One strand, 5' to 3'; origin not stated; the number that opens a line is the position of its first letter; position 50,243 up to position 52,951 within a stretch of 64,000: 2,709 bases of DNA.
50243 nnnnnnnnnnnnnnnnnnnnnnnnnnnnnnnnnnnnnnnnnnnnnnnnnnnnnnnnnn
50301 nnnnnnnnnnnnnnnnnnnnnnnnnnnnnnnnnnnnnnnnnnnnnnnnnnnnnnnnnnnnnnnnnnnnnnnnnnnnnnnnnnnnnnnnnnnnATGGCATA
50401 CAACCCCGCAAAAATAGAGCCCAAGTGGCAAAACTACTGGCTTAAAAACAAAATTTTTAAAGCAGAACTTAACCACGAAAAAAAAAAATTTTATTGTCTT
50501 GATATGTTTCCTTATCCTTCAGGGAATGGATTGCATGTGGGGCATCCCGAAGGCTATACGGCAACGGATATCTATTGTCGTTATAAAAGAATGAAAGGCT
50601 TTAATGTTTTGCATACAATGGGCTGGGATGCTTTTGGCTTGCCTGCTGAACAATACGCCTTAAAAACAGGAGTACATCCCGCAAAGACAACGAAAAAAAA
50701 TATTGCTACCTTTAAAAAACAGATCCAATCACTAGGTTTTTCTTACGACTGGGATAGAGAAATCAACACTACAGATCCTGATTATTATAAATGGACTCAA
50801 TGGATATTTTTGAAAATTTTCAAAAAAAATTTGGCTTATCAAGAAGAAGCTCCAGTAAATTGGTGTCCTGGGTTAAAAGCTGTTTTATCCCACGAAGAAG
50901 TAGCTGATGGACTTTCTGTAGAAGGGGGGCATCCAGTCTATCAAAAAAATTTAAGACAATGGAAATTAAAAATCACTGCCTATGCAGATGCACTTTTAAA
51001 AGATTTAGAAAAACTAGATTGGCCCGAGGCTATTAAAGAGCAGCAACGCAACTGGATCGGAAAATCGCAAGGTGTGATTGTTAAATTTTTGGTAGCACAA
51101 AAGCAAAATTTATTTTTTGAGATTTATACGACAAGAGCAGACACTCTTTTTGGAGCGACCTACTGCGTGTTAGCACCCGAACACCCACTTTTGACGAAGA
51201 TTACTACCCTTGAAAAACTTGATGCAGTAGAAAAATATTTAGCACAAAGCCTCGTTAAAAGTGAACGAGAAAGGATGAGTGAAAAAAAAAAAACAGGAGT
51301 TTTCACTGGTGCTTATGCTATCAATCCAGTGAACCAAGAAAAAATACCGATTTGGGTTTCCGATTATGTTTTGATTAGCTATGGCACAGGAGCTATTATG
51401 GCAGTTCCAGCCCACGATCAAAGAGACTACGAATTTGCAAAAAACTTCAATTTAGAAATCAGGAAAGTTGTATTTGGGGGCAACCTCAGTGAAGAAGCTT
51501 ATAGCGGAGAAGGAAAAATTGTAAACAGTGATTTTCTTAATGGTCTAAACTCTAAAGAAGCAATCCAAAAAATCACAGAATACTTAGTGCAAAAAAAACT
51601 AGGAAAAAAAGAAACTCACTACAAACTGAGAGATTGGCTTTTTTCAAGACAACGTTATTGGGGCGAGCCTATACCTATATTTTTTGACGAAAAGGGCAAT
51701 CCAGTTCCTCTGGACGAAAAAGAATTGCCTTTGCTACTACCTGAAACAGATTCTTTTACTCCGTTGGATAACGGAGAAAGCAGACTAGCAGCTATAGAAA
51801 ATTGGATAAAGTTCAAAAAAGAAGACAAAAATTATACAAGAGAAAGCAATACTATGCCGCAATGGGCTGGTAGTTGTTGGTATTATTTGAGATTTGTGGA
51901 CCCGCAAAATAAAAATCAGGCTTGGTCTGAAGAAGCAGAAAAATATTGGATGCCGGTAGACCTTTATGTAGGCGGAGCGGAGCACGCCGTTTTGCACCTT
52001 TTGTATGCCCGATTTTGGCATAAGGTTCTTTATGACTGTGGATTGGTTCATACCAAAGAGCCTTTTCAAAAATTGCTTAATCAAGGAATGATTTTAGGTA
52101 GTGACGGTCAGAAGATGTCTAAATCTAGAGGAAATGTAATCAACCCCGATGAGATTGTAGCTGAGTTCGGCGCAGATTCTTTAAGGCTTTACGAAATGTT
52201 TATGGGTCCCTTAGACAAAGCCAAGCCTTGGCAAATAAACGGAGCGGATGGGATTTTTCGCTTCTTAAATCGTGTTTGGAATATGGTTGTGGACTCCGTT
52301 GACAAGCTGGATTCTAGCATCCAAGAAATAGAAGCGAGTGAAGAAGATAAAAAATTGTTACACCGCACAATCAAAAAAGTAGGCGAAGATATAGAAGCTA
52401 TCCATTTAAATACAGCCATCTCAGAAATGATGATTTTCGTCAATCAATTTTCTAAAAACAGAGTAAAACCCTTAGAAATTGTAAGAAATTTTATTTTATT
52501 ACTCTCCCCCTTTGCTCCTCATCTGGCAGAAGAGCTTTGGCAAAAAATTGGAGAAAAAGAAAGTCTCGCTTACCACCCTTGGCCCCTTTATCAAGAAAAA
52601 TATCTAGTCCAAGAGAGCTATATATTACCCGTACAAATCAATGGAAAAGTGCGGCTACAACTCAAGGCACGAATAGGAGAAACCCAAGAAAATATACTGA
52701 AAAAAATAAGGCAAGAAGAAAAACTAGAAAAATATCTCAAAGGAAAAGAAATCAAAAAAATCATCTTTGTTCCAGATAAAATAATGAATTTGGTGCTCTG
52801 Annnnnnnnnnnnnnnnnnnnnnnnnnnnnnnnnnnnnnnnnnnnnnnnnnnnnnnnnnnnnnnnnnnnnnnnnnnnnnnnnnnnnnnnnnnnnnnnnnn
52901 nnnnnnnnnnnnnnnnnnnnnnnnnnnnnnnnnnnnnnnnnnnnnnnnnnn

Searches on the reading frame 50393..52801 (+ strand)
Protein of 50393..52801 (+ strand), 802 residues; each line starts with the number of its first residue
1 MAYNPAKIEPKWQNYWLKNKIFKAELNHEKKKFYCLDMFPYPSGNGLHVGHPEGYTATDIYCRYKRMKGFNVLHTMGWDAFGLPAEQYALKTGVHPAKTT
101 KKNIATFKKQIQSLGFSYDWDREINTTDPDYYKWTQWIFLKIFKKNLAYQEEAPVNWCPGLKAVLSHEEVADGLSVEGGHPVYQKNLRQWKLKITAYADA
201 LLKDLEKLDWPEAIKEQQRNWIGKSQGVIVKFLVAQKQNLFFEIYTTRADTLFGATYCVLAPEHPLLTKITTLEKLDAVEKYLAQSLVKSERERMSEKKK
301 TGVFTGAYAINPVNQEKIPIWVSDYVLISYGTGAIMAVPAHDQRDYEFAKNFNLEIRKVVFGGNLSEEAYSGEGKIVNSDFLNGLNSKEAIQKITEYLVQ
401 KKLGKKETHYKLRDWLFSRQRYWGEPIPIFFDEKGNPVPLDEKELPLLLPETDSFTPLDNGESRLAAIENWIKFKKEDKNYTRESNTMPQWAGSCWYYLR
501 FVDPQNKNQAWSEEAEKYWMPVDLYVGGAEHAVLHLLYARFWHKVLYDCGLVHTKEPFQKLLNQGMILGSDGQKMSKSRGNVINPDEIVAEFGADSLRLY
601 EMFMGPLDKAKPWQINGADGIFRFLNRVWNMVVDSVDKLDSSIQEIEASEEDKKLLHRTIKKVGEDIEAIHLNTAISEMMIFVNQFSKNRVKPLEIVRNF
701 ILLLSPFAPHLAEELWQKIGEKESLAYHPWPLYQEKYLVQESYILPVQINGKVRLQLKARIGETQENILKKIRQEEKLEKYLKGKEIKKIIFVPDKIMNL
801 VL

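Call 71: search_protein_families(library=ncbifam, proteins=[window:50393-52801:+], max_evalue=1e-15)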
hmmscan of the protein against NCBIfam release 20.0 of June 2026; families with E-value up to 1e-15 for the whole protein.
window:50393-52801:+ (802 aa): 15 families
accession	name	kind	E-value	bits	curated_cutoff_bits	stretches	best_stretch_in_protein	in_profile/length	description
TIGR00396.1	leuS_bact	equivalog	0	1069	548.4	1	3-802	1-842/843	leucine--tRNA ligase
TIGR00422.1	valS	equivalog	5.7e-87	292.6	612.1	2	2-171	4-188/863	valine--tRNA ligase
NF008957.0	PRK12300.1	subfamily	6.1e-79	266.1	677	2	517-741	575-801/946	leucine--tRNA ligase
NF009687.0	PRK13208.1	equivalog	7.3e-78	262.5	738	2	3-172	10-191/801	valine--tRNA ligase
NF004349.1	PRK05729.1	equivalog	2.1e-71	241.3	704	2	411-739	390-704/860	valine--tRNA ligase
TIGR00392.1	ileS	equivalog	4.3e-67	227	621.4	2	411-687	459-736/861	isoleucine--tRNA ligase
TIGR00395.1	leuS_arch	equivalog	3.8e-62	210.5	648.5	3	517-738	569-795/938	leucine--tRNA ligase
NF000540.1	alt_ValS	exception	8.6e-43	146.4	900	1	7-88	8-89/827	valine--tRNA ligase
NF011492.0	PRK14900.1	equivalog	2.4e-38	131.7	1783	1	2-171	12-198/1044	valine--tRNA ligase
TIGR00398.1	metG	equivalog_domain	2.3e-33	115.7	336.35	1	40-168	8-133/530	methionine--tRNA ligase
NF008900.0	PRK12267.1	equivalog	2e-28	99.3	598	1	29-217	2-186/648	methionine--tRNA ligase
NF040702.1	ileS_w_GNAT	exception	8.6e-28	96.5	1999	0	413-600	637-806/1100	isoleucine--tRNA ligase, N-acetyltransferase domain-containing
NF001100.0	PRK00133.1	equivalog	2e-25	89.4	587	0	39-165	13-136/676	methionine--tRNA ligase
NF000258.1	MupB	exception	1e-24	86.5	1900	0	9-174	9-192/1033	mupirocin-resistant isoleucine--tRNA ligase MupB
NF000257.1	MupA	exception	8.1e-23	80.1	1900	0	544-686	555-691/1024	mupirocin-resistant isoleucine--tRNA ligase MupA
